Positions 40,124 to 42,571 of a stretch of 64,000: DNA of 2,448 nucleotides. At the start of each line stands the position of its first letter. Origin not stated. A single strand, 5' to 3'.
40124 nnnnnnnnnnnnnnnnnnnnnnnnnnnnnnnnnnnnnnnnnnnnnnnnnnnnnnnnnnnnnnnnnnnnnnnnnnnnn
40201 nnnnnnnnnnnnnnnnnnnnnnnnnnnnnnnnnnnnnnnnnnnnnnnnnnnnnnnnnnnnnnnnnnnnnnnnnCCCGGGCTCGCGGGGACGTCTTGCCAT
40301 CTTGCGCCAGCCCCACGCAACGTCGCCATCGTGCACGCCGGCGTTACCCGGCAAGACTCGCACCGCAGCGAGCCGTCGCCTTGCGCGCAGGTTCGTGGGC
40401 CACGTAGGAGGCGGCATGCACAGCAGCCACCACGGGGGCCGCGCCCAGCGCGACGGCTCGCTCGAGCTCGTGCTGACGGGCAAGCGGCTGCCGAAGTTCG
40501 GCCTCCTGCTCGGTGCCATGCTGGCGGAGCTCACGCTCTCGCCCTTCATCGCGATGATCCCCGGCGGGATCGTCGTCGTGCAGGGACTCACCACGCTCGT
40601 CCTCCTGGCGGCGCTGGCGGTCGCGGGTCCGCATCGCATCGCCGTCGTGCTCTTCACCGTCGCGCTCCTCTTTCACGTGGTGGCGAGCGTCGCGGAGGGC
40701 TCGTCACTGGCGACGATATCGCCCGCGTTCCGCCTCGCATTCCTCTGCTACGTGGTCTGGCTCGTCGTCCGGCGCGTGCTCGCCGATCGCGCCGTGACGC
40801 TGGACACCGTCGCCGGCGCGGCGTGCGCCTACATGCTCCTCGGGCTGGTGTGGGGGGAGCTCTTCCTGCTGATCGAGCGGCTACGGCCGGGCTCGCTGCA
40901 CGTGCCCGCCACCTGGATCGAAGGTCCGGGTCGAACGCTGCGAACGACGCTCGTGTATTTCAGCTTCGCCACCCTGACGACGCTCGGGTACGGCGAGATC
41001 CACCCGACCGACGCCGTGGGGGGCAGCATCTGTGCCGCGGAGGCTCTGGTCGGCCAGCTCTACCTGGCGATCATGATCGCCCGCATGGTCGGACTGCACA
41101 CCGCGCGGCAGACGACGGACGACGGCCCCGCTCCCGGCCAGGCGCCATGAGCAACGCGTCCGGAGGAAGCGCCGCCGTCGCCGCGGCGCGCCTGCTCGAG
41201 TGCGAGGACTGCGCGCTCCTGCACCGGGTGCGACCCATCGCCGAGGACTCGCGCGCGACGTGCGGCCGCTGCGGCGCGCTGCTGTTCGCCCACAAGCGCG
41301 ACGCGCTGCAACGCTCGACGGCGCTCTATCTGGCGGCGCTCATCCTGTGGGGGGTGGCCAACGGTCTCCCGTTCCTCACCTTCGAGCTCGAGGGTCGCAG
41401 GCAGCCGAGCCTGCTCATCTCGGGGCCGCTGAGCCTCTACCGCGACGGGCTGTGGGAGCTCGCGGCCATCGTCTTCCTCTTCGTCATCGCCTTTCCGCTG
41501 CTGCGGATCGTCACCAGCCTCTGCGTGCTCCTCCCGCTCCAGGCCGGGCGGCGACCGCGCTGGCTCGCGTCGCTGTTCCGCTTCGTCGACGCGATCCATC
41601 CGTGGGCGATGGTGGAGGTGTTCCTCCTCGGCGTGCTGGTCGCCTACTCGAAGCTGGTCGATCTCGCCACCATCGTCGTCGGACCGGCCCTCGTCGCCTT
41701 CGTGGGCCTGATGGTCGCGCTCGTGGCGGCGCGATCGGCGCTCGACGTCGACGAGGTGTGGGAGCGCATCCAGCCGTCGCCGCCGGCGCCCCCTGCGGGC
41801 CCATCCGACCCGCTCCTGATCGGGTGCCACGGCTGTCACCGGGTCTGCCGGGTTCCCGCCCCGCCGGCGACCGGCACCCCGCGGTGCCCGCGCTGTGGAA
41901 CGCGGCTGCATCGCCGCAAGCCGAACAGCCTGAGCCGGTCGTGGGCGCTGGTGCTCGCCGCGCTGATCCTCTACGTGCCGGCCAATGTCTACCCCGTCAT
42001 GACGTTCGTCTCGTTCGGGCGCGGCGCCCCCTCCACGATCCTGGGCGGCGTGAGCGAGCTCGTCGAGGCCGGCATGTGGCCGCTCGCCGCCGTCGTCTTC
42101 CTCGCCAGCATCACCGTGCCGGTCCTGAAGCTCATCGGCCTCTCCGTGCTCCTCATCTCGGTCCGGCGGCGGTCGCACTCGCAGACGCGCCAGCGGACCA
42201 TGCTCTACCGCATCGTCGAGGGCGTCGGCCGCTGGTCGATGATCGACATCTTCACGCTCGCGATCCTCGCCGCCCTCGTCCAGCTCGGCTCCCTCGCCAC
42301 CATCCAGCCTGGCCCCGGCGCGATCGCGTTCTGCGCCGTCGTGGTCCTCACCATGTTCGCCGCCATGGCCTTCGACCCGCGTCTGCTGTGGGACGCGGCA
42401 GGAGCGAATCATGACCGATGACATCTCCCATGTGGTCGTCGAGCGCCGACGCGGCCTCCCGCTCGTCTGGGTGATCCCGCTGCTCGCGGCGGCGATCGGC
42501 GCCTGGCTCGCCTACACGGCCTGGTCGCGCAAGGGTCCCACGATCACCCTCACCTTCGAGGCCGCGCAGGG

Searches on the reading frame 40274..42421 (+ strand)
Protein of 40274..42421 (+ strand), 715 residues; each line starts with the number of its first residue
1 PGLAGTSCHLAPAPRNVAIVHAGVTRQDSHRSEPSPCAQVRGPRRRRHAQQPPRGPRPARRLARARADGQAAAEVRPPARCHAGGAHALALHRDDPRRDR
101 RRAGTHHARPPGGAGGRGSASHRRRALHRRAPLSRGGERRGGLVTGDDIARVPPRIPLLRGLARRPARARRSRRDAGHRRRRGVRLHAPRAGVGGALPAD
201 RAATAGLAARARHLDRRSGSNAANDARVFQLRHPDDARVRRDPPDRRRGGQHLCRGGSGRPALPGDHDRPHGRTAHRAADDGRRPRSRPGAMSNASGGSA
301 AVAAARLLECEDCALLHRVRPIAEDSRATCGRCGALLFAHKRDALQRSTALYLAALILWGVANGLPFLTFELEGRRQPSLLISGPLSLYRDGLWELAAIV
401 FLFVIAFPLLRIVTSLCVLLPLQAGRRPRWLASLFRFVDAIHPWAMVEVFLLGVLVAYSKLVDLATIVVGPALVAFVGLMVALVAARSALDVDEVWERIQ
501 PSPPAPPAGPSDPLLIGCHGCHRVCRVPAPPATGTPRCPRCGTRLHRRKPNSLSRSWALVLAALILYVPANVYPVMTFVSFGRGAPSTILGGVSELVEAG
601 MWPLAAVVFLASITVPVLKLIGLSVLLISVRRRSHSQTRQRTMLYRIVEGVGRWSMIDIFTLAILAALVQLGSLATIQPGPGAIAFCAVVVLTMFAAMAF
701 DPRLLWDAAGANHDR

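Call 44: search_protein_families(library=pfam, proteins=[window:40274-42421:+], max_evalue=0.00001)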
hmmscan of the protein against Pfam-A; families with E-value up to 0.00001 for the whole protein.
window:40274-42421:+ (715 aa): 1 family
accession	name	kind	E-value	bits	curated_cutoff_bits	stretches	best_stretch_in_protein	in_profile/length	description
PF04403.18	PqiA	-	3e-99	329.7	23.8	2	553-708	1-154/156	Paraquat-inducible protein A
